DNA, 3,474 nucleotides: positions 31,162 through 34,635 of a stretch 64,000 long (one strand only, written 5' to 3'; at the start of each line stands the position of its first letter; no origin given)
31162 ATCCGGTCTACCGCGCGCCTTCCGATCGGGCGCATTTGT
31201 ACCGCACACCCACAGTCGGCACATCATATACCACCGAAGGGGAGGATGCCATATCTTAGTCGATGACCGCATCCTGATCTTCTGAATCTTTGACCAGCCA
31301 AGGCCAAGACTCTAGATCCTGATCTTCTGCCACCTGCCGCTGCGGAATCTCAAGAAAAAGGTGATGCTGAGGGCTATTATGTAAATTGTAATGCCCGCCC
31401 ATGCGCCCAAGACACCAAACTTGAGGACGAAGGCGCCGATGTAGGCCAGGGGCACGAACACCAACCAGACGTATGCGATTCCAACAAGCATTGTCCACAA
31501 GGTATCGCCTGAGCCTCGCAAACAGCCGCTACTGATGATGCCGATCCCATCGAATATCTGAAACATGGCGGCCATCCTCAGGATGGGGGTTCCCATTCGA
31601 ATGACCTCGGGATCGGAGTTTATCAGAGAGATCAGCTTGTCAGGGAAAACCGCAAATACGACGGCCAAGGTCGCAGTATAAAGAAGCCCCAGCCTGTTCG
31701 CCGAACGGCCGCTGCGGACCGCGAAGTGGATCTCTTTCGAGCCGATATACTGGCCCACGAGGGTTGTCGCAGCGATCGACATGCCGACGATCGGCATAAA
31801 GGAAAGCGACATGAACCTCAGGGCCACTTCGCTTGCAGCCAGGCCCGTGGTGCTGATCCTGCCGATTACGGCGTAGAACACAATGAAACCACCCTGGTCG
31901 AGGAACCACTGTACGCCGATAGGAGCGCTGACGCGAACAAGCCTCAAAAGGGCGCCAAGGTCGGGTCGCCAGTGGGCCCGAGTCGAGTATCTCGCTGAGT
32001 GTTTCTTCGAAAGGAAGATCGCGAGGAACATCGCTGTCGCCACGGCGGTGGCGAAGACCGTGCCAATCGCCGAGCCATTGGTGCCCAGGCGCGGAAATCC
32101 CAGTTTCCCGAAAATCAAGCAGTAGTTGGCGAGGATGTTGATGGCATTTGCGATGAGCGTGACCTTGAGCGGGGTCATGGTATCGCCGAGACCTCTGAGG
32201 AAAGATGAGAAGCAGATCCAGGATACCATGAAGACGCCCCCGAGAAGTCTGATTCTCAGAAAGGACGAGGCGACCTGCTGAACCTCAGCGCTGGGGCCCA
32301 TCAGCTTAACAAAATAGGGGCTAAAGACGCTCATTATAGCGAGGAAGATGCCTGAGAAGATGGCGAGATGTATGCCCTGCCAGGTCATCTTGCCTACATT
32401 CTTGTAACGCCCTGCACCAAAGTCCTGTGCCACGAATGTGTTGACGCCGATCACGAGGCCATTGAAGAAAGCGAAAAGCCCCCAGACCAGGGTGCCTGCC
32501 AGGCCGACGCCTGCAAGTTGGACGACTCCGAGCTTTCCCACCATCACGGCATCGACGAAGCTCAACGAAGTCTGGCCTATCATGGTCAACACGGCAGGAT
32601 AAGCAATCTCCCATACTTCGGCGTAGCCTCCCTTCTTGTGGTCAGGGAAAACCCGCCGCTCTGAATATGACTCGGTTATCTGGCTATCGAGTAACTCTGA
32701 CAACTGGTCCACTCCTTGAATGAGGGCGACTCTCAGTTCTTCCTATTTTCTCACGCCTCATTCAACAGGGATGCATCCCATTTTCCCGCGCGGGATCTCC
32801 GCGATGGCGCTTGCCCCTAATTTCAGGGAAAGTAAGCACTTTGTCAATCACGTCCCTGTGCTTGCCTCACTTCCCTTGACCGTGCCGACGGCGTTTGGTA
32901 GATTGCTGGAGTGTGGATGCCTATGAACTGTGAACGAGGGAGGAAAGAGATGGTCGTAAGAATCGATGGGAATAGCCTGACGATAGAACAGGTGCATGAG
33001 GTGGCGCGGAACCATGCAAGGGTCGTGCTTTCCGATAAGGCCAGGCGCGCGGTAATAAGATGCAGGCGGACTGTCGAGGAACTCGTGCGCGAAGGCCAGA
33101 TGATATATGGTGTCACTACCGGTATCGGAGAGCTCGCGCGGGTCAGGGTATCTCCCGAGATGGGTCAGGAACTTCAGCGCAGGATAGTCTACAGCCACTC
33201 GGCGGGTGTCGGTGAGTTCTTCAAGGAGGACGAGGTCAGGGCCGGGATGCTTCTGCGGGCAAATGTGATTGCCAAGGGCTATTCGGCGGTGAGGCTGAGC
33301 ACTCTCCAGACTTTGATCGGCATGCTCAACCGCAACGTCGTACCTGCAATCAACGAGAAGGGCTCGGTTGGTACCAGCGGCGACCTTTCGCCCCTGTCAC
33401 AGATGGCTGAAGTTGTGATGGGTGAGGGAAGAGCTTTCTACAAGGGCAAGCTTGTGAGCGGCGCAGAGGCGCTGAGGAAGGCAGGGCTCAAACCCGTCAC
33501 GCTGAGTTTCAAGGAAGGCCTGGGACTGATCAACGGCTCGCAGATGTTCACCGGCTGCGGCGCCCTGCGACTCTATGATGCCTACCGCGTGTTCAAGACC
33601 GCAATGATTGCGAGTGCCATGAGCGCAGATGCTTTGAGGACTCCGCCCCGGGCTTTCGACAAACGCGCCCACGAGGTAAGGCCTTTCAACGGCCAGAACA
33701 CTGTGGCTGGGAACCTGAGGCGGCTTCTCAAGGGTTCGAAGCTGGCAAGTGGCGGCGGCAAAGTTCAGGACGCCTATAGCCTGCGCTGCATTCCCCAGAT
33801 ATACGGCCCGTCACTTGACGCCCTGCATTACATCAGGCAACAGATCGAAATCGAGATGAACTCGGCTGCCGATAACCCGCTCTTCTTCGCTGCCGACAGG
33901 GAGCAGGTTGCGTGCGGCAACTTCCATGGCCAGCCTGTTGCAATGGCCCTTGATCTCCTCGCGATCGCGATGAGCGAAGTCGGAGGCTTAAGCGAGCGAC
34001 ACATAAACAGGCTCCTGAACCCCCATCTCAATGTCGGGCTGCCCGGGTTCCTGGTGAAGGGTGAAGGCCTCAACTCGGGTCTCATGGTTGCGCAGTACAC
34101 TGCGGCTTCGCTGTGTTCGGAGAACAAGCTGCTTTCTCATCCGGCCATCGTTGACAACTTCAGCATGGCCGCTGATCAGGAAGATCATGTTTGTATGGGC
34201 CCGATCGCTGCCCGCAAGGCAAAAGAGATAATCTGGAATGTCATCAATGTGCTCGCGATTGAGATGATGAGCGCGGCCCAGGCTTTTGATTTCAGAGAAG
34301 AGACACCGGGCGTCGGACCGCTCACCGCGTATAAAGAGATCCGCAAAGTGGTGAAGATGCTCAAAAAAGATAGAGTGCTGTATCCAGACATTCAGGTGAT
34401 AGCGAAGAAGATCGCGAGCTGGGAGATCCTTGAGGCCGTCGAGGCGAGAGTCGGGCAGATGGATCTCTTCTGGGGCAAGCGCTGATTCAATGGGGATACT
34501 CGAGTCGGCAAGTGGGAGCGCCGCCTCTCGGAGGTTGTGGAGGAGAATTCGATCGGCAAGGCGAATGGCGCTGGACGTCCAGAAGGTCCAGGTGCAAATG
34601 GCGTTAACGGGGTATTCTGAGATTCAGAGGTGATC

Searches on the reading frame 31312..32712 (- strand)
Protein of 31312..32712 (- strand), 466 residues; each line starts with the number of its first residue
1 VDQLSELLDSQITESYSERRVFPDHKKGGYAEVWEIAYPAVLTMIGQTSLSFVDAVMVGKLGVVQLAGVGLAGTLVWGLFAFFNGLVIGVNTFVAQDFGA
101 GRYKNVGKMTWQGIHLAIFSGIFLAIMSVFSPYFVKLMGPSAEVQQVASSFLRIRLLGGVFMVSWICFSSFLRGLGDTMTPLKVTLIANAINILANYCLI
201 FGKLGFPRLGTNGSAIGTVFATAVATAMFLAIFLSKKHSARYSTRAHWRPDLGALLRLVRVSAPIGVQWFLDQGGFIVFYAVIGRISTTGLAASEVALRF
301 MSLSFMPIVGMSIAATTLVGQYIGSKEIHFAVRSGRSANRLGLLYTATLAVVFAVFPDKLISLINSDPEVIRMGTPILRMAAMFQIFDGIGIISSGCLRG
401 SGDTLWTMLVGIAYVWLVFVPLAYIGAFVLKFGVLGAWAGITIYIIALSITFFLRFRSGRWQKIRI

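Call 49: search_protein_families(library=pfam, proteins=[window:31312-32712:-], max_evalue=0.00001)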
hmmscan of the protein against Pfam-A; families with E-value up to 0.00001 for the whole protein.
window:31312-32712:- (466 aa): 1 family
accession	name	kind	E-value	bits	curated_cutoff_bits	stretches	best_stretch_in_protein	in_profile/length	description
PF01554.23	MatE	-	1.2e-59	201.1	24.9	2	39-197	1-160/161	MatE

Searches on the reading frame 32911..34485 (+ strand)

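Call 49: search_protein_families(library=pfam, proteins=[window:32911-34485:+], max_evalue=0.00001)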
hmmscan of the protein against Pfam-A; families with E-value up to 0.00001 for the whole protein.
window:32911-34485:+ (524 aa): 1 family
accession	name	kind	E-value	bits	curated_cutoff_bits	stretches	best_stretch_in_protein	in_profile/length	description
PF00221.24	Lyase_aromatic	-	4.7e-179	596.4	27.3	1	23-479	1-466/466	Aromatic amino acid lyase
